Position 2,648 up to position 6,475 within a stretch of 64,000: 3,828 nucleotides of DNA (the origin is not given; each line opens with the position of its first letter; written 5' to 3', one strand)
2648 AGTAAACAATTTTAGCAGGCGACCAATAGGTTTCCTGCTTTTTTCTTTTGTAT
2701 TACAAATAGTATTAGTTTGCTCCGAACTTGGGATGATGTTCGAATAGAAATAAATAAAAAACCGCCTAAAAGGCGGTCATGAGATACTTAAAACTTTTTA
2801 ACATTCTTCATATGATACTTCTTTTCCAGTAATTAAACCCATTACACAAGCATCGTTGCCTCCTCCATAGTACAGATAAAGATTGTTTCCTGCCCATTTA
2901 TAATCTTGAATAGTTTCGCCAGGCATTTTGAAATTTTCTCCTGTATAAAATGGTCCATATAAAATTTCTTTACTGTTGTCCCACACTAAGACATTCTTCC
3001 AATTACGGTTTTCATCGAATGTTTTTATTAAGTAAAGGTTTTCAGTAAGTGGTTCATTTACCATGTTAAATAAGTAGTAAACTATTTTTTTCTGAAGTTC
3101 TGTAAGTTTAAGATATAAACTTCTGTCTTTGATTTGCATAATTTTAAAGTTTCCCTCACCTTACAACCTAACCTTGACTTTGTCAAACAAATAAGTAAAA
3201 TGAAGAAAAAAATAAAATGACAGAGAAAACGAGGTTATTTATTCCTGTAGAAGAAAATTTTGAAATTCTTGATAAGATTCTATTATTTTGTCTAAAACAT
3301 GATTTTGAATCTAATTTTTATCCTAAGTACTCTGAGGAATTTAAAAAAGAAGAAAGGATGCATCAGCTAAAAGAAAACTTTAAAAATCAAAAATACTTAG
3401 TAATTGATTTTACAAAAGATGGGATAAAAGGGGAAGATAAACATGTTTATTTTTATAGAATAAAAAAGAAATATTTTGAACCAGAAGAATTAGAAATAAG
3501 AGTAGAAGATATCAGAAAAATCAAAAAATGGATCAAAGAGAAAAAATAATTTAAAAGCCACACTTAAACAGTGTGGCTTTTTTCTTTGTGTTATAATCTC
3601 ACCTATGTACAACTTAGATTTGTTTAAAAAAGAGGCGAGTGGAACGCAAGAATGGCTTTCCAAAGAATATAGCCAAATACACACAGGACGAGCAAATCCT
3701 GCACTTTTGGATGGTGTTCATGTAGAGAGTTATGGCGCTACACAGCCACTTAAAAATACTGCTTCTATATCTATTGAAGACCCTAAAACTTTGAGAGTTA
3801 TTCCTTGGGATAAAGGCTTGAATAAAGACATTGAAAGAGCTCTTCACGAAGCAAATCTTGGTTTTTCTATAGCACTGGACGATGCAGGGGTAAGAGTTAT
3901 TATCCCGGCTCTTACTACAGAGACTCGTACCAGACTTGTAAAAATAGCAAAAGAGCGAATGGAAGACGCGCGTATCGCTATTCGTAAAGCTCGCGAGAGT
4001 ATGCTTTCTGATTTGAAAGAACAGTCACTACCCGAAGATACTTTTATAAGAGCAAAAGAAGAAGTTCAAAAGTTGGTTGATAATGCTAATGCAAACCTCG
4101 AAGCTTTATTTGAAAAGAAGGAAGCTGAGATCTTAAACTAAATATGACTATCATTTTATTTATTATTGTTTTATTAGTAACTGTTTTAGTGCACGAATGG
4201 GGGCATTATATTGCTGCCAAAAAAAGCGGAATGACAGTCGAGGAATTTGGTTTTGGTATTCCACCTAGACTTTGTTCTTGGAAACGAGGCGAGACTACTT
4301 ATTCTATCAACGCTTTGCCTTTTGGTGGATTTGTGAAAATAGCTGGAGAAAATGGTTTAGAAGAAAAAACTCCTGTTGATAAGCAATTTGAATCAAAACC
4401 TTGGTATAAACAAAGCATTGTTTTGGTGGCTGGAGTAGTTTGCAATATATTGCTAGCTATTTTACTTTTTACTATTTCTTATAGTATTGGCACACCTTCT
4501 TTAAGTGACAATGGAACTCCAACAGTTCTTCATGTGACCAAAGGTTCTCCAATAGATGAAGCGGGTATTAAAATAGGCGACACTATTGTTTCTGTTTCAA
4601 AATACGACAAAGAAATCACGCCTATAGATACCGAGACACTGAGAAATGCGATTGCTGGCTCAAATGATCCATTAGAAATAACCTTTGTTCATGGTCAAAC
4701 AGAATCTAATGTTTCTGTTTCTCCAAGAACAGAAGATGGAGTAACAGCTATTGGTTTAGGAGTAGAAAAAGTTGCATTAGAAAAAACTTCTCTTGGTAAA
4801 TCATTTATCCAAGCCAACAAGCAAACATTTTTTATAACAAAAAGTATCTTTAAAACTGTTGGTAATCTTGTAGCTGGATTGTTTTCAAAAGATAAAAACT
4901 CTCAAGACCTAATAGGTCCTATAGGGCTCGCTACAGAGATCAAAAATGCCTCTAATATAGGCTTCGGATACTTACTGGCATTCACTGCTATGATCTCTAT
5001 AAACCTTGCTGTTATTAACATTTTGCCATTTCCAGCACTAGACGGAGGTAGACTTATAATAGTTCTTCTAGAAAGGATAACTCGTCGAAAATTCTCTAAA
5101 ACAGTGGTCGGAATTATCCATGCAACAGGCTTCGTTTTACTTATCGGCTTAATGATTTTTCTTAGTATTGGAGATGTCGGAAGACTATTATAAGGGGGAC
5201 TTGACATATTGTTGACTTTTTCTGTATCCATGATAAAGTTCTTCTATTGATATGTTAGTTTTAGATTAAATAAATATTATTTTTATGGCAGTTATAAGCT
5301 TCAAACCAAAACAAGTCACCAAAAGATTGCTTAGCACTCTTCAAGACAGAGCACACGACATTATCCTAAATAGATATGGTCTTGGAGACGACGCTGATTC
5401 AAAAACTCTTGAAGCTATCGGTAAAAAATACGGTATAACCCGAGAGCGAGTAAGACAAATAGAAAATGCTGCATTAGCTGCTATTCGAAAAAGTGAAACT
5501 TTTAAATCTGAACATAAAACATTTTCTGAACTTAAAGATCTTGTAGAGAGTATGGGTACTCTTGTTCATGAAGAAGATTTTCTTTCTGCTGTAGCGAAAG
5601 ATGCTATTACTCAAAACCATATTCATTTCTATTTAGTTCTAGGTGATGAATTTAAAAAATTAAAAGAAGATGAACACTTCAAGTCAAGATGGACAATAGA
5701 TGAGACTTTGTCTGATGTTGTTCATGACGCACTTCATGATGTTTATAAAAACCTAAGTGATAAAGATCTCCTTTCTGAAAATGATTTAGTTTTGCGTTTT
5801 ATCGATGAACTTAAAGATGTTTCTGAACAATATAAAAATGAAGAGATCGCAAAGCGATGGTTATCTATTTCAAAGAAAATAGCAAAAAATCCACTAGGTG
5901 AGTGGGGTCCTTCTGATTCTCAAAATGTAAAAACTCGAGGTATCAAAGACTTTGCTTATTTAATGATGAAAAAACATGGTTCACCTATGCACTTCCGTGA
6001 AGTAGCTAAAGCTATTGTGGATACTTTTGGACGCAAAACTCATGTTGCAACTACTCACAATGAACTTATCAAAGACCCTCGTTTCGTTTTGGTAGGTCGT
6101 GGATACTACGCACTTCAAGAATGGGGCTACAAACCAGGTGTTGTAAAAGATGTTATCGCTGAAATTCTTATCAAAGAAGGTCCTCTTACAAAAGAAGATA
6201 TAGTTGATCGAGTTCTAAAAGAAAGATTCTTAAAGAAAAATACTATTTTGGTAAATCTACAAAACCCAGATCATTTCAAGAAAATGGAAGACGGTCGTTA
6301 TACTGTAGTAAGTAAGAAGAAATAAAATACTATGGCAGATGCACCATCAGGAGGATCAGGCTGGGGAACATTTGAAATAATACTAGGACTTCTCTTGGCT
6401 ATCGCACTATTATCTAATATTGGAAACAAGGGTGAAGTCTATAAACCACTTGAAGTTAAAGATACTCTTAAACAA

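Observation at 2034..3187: Duplicated compact bidirectional promoter/operator built on a perfect 13-bp palindrome, each driving a divergent pair of orphan genes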

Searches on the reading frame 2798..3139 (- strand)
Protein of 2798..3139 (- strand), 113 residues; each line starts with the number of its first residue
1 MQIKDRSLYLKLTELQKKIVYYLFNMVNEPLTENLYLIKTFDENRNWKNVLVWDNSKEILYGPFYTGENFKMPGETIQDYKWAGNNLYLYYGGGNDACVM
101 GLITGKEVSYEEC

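Call 8: search_protein_families(library=pfam, proteins=[window:2798-3139:-], max_evalue=0.1)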
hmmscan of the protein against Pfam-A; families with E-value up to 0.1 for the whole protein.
window:2798-3139:- (113 aa): 0 families

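Call 16: find_homologous_proteins(query=window:2798-3139:-, max_evalue=0.01)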
Query window:2798-3139:- (113 aa): 1 proteins with E <= 0.01 among 2 candidates.
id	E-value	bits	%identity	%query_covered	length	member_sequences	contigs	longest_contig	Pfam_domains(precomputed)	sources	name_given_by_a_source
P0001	3.3e-71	255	99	100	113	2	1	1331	-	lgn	-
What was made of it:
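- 2798..3139 (-): g3, 113-aa orphan cargo gene. Only a 99%-identical copy of itself among 5.8e9 proteins (call 16).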

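Call 17: search_protein_families(library=phrogs, proteins=[window:2798-3139:-], max_evalue=0.1)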
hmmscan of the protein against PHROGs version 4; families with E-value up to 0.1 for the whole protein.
window:2798-3139:- (113 aa): 0 families

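Call 18: search_protein_families(library=padloc, proteins=[window:2798-3139:-], max_evalue=0.1)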
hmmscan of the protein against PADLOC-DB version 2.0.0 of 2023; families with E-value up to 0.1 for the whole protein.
window:2798-3139:- (113 aa): 0 families

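Call 19: search_protein_families(library=ncbifam, proteins=[window:2798-3139:-], max_evalue=0.1)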
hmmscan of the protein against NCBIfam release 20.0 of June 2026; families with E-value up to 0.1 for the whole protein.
window:2798-3139:- (113 aa): 1 family
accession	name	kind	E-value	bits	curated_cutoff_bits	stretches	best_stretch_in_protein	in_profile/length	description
NF007322.0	PRK09814.1-1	equivalog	0.068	12.4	580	1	5-52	81-128/336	sugar transferase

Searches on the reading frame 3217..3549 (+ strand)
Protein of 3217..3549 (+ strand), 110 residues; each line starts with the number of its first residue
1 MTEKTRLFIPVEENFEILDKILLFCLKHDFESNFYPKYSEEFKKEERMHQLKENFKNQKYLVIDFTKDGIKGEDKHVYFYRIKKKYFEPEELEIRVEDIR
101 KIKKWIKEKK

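Call 8: search_protein_families(library=pfam, proteins=[window:3217-3549:+], max_evalue=0.1)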
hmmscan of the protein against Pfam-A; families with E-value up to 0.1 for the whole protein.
window:3217-3549:+ (110 aa): 2 families
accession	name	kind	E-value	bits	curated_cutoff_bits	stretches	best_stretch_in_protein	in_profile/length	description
PF14626.12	RNase_Zc3h12a_2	-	0.012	16.3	23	1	8-86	6-80/122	Zc3h12a-like Ribonuclease NYN domain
PF13494.11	DUF4119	-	0.025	15.5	27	1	66-108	28-69/87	Domain of unknown function, B. Theta Gene description (DUF4119)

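Call 17: search_protein_families(library=phrogs, proteins=[window:3217-3549:+], max_evalue=0.1)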
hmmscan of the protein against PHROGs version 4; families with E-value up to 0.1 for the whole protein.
window:3217-3549:+ (110 aa): 1 family
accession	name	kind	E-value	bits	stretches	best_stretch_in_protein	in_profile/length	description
phrog_21448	-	unknown function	0.074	14.2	0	55-104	34-79/117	-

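Call 18: search_protein_families(library=padloc, proteins=[window:3217-3549:+], max_evalue=0.1)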
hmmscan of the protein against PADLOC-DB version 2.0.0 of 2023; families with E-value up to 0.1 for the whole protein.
window:3217-3549:+ (110 aa): 0 families

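Call 19: search_protein_families(library=ncbifam, proteins=[window:3217-3549:+], max_evalue=0.1)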
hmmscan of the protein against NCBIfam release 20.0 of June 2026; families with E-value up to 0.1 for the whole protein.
window:3217-3549:+ (110 aa): 0 families

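Call 60: find_homologous_proteins(query=window:3217-3549:+, max_evalue=0.01)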
Query window:3217-3549:+ (110 aa): 1 proteins with E <= 0.01 among 5 candidates.
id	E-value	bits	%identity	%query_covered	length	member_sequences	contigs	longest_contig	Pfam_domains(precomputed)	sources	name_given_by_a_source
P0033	1.2e-63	230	100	100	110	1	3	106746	-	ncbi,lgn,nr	ncbi:MAG: hypothetical protein KBC11_00340 [Candidatus Pacebacteria bacterium]|nr:hypothetical prote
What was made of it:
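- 3217..3549 (+): g4, 110-aa orphan cargo gene. Only itself found (call 60).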

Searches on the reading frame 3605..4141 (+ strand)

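Call 8: search_protein_families(library=pfam, proteins=[window:3605-4141:+], max_evalue=0.1)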
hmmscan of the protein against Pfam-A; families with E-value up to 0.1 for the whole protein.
window:3605-4141:+ (178 aa): 1 family
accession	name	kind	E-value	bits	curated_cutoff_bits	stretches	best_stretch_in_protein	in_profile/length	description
PF01765.24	RRF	-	2e-46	158.3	29.7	1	18-177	1-164/164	Ribosome recycling factor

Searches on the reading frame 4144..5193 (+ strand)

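Call 8: search_protein_families(library=pfam, proteins=[window:4144-5193:+], max_evalue=0.1)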
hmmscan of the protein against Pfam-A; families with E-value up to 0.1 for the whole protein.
window:4144-5193:+ (349 aa): 4 families
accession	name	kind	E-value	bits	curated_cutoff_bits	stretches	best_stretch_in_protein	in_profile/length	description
PF02163.28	Peptidase_M50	-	1.2e-54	185.4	27.2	1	6-335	2-220/221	Peptidase family M50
PF13180.12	PDZ_2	-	0.00012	22.8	27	1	123-192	11-78/80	PDZ domain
PF00595.29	PDZ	-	0.00071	20.3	23.2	1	124-179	25-78/81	PDZ domain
PF17820.7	PDZ_6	-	0.004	17.3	27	1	129-152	3-26/54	PDZ domain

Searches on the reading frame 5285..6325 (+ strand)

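Call 8: search_protein_families(library=pfam, proteins=[window:5285-6325:+], max_evalue=0.1)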
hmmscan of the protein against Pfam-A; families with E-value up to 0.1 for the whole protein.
window:5285-6325:+ (346 aa): 4 families
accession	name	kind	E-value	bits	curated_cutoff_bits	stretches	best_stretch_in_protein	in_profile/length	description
PF04545.22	Sigma70_r4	-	1.4e-12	47.3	24.1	1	15-69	1-50/50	Sigma-70, region 4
PF05066.19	HARE-HTH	-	2.2e-10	41.2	25.9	1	220-280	3-71/71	HB1, ASXL, restriction endonuclease HTH domain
PF11784.13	DUF3320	-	0.0043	17.4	25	1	285-312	10-37/50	Protein of unknown function (DUF3320)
PF24889.1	CCTL2_WNK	-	0.068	13.5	27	0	146-186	33-72/75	WNK CCTL2 domain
